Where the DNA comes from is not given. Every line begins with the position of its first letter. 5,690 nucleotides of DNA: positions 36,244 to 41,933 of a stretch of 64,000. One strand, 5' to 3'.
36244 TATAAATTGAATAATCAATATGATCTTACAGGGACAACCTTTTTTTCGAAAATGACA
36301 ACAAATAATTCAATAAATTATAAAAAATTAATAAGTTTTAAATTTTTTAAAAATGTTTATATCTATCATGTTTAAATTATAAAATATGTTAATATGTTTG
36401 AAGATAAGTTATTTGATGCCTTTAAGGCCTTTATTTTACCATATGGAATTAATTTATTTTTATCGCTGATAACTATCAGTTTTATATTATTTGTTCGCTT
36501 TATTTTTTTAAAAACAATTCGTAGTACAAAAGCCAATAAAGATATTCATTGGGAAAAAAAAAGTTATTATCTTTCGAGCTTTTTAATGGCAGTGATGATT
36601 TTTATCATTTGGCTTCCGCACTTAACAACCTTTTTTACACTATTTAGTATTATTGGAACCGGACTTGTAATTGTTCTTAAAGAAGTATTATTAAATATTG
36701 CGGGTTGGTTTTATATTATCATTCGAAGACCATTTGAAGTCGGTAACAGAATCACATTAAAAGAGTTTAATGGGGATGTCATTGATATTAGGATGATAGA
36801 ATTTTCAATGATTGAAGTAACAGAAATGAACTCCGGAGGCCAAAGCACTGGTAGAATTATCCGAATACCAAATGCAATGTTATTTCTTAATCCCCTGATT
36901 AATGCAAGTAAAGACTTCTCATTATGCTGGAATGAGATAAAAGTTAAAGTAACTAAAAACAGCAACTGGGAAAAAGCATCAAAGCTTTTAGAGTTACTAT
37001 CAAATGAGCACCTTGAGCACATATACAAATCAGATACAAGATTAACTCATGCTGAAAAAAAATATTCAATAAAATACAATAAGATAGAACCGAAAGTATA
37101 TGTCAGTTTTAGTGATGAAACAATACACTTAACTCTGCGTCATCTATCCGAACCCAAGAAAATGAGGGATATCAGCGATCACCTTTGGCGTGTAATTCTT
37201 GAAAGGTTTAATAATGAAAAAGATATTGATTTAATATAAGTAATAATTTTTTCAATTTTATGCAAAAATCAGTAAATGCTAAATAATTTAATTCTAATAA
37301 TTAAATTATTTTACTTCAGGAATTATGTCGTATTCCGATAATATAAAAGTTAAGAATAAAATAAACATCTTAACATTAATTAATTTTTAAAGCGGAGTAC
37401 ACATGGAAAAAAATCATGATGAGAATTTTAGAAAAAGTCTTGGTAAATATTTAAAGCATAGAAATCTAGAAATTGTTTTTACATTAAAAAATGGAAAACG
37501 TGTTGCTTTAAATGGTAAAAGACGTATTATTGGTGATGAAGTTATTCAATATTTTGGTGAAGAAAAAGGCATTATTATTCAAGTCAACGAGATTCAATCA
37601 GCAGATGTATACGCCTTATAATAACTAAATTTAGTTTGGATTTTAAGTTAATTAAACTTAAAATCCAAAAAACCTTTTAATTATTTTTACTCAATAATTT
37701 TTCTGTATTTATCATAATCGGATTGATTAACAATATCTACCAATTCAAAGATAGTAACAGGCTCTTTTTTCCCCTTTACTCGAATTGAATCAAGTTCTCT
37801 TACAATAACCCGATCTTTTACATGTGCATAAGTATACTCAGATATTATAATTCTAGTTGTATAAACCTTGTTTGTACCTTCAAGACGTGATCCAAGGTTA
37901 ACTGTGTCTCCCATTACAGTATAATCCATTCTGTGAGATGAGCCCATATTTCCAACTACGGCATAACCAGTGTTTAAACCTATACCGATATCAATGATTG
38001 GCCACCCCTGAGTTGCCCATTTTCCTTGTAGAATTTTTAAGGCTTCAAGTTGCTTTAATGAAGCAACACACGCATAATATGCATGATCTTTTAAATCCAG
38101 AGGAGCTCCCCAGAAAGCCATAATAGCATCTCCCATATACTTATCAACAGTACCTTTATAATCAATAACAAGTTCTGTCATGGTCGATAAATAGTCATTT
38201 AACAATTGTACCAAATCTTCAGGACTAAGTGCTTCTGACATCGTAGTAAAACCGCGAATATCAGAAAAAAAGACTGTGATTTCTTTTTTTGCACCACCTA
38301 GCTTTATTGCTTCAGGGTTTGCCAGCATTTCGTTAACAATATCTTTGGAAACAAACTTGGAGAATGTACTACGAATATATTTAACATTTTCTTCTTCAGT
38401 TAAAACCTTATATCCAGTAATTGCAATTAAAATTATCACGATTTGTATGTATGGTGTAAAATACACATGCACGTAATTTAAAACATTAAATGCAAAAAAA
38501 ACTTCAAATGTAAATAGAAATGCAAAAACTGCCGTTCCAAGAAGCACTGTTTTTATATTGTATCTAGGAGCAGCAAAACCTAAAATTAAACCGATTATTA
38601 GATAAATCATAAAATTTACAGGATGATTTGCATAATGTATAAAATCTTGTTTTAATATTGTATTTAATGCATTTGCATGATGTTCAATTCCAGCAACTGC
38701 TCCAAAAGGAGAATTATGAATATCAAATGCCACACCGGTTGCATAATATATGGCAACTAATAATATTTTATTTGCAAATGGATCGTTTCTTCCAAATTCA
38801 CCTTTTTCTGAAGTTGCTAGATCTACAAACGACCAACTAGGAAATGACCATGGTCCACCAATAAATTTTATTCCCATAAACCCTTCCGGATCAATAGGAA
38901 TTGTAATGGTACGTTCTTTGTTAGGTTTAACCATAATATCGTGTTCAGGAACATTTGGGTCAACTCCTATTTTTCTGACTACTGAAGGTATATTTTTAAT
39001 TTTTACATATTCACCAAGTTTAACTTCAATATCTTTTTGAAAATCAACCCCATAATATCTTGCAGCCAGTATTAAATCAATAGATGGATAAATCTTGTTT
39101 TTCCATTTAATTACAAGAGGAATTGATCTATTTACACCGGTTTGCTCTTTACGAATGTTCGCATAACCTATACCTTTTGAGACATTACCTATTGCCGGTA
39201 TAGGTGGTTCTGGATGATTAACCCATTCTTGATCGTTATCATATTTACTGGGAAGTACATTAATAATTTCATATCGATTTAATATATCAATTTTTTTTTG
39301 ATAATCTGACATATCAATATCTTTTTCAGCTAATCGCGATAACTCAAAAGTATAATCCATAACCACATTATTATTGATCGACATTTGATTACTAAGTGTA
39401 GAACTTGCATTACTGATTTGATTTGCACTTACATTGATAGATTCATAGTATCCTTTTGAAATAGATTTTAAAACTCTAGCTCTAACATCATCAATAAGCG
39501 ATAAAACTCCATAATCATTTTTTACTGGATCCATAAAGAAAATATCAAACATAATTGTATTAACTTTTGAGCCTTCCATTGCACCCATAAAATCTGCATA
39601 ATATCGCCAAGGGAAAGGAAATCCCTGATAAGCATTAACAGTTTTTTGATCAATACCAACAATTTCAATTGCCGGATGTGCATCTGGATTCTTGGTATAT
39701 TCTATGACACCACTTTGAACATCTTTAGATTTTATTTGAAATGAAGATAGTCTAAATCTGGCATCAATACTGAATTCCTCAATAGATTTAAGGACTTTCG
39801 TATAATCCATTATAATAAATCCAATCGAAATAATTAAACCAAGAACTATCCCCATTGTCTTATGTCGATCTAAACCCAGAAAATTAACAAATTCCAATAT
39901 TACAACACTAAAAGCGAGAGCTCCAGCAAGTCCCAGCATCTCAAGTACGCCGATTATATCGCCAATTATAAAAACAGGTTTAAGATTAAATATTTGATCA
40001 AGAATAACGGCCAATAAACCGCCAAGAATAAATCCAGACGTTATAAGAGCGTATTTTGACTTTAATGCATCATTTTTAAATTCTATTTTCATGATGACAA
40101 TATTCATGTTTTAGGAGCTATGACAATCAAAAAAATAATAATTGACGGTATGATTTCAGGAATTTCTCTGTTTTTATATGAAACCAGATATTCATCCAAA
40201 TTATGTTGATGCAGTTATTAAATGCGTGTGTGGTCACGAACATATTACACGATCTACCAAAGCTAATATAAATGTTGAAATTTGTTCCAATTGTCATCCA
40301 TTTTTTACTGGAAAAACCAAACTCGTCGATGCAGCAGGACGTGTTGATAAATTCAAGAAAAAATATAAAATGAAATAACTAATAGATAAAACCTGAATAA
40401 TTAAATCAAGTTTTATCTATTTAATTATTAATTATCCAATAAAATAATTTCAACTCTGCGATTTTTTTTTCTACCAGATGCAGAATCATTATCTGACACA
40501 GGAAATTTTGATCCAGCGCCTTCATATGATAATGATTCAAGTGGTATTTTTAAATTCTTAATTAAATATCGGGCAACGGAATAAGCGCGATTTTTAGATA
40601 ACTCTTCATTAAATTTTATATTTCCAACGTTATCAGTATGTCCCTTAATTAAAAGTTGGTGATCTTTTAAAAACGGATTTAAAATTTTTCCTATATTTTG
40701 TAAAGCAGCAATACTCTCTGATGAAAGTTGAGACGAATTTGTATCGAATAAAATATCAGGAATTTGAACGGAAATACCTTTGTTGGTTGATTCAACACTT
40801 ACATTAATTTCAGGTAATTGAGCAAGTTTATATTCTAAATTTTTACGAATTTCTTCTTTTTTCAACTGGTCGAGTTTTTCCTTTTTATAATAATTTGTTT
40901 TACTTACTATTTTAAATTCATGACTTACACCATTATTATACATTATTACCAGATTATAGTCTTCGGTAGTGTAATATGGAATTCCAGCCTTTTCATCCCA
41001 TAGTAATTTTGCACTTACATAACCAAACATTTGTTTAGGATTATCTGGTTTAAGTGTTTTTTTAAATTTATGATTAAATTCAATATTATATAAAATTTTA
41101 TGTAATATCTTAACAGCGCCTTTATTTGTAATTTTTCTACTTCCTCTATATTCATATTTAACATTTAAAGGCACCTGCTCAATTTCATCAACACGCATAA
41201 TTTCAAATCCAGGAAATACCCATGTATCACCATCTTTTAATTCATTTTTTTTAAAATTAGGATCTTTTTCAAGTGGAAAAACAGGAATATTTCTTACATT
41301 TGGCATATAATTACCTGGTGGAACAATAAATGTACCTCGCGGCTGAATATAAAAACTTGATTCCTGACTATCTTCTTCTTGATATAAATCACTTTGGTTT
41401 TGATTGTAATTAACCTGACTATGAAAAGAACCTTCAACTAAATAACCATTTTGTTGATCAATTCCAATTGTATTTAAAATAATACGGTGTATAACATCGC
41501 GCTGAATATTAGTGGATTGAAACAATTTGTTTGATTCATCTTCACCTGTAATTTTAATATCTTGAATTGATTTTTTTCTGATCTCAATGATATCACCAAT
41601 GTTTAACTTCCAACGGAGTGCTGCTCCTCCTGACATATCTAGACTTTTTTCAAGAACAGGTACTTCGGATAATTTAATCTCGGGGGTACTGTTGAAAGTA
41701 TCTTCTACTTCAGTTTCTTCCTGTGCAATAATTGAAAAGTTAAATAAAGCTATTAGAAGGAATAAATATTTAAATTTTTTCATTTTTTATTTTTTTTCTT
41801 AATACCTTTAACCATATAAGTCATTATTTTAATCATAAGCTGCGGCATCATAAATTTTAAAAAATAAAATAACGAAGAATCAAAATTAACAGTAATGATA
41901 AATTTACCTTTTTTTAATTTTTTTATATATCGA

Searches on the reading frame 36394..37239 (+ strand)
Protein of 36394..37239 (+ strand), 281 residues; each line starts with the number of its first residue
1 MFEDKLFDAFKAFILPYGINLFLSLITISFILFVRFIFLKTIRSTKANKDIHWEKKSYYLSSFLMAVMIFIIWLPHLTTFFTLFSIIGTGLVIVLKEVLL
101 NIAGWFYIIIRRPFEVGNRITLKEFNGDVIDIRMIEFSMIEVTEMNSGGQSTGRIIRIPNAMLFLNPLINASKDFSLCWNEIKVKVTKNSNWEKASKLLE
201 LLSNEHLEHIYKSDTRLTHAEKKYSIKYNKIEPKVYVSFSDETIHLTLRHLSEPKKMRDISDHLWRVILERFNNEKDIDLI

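Call 29: search_protein_families(library=pfam, proteins=[window:36394-37239:+], max_evalue=0.001)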
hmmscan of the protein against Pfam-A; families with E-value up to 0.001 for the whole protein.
window:36394-37239:+ (281 aa): 1 family
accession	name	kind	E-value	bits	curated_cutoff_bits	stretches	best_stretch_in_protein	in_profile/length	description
PF00924.24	MS_channel_2nd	-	1.8e-09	38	20.2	1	98-173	2-68/68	Mechanosensitive ion channel, beta-domain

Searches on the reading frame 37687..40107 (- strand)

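Call 29: search_protein_families(library=pfam, proteins=[window:37687-40107:-], max_evalue=0.001)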
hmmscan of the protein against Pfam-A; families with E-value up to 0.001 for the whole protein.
window:37687-40107:- (806 aa): 2 families
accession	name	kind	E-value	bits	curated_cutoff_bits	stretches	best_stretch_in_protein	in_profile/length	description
PF05226.16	CHASE2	-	1.7e-27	97.1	26.3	1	97-507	6-253/257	CHASE2 domain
PF00211.25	Guanylate_cyc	-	8e-25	87.9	21.9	1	607-785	6-178/183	Adenylate and Guanylate cyclase catalytic domain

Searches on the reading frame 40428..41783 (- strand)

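Call 29: search_protein_families(library=pfam, proteins=[window:40428-41783:-], max_evalue=0.001)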
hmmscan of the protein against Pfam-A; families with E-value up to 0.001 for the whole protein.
window:40428-41783:- (451 aa): 1 family
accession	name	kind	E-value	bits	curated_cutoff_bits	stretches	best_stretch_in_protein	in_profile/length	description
PF00691.25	OmpA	-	7.2e-19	68.4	27.2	1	345-442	1-98/98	OmpA family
